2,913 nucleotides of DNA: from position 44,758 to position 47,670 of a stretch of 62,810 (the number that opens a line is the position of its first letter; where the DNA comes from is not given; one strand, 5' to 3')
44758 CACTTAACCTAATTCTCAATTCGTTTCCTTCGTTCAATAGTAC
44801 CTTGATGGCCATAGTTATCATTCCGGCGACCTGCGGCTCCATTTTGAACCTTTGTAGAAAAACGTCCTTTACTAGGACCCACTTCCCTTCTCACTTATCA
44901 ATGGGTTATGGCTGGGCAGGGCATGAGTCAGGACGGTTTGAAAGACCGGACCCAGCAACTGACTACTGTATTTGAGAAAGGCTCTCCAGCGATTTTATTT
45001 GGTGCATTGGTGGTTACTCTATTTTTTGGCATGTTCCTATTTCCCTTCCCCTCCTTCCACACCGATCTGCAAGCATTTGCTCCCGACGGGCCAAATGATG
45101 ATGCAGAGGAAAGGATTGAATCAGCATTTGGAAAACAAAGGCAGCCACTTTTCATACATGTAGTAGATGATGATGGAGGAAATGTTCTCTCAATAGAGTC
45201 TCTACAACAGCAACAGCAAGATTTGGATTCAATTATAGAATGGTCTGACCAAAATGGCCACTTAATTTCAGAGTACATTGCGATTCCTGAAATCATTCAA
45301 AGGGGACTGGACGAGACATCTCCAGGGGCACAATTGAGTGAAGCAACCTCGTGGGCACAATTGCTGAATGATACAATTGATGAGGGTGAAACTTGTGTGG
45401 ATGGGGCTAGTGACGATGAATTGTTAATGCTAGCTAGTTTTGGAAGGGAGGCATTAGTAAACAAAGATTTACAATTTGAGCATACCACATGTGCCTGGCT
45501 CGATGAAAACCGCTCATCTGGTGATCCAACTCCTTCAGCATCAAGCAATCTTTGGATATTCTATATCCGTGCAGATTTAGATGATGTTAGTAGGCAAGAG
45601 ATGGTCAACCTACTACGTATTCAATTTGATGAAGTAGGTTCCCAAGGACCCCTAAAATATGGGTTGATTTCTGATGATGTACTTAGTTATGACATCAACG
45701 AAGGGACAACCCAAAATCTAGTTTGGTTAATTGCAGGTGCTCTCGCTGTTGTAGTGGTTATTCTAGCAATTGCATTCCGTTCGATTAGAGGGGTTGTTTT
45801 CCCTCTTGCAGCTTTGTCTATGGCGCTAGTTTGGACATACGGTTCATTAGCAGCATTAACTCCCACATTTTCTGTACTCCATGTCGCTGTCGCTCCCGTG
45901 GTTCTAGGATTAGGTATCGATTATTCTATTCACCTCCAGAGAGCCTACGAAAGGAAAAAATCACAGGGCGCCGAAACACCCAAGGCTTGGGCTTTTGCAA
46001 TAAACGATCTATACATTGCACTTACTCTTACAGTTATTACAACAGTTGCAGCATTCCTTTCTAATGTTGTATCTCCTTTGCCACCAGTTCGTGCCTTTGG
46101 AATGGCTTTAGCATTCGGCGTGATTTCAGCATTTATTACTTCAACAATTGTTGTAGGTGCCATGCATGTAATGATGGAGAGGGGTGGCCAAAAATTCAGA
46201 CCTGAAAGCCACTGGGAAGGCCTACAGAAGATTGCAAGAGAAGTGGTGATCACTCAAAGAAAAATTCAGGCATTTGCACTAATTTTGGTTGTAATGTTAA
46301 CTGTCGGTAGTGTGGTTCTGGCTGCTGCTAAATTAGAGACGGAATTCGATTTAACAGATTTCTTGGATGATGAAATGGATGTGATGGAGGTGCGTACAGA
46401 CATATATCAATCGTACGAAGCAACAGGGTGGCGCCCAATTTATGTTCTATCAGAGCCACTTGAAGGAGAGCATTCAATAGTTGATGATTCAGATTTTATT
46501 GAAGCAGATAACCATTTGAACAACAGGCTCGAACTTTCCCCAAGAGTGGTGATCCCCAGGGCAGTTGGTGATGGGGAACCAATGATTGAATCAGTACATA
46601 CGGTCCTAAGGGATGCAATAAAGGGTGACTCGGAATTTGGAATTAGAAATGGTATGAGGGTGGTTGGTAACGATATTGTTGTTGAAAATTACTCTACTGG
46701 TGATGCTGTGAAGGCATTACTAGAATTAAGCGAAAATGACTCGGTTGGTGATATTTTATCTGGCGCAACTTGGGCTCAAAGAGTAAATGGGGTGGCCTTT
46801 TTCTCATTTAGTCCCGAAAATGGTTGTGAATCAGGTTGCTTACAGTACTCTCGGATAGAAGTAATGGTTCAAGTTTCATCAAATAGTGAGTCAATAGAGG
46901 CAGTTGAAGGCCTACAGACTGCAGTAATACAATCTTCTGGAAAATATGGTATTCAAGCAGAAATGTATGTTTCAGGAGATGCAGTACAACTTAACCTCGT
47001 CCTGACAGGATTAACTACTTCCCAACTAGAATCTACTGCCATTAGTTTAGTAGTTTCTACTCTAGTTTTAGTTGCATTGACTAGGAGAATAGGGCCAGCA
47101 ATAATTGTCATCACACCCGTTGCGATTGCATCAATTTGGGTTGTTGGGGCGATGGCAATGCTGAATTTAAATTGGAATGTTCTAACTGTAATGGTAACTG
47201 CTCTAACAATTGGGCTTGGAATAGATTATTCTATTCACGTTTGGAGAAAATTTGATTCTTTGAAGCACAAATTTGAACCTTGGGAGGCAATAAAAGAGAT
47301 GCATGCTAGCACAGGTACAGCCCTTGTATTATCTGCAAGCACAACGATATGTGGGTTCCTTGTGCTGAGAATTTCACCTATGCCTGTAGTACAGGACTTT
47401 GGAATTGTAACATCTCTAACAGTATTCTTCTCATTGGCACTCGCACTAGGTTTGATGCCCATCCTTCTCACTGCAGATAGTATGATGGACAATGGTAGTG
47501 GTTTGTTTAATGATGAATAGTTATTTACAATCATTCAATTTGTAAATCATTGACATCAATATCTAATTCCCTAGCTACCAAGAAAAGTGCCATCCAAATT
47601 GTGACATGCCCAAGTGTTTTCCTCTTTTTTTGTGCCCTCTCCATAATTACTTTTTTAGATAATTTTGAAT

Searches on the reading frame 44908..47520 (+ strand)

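Call 56: search_protein_families(library=pfam, proteins=[window:44908-47520:+], max_evalue=0.001)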
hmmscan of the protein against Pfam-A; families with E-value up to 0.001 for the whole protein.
window:44908-47520:+ (870 aa): 3 families
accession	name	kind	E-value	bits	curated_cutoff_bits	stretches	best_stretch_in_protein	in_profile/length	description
PF03176.21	MMPL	-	8.5e-25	87.8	20.5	2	654-855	92-300/333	MMPL family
PF12349.14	Sterol-sensing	-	3e-13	50.3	22.3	2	301-414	14-127/153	Sterol-sensing domain of SREBP cleavage-activation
PF02460.24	Patched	-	9.7e-12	45.3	23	2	731-843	31-143/156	Patched SSD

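Call 82: search_protein_families(library=ncbifam, proteins=[window:44908-47520:+], max_evalue=0.001)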
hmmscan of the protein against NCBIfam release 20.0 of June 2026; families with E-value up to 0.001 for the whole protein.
window:44908-47520:+ (870 aa): 8 families
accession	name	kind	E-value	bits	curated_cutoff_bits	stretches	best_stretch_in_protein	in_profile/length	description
TIGR00921.1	2A067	subfamily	1.9e-61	208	351.9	2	232-503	155-437/733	hydrophobe/amphiphile efflux-3 (HAE3) family transporter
TIGR00833.1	actII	subfamily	1.6e-33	116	874.7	2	260-514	164-420/910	MMPL family RND transporter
TIGR03480.1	HpnN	hypoth_equivalog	2.7e-33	115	751.85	2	267-509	267-502/862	hopanoid biosynthesis associated RND transporter like protein HpnN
NF052374.1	HopndTporHpnN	equivalog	1.1e-12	46.9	1100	2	276-429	279-432/858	hopanoid transporter HpnN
NF045600.2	BstA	equivalog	1.4e-07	29.8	1400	1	707-847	752-887/903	sterol transporter cytoplasmic membrane protein BstA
TIGR00918.1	2A060602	subfamily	5.2e-06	24.4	1120.4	0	302-422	438-556/1145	transmembrane receptor Patched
NF009583.0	PRK13024.1-3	subfamily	5.8e-05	21.3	721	1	275-474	286-483/755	protein translocase subunit SecDF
TIGR00916.1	2A0604s01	subfamily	0.00014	21.6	148.6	0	272-412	91-230/231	SecD/SecF family protein translocase subunit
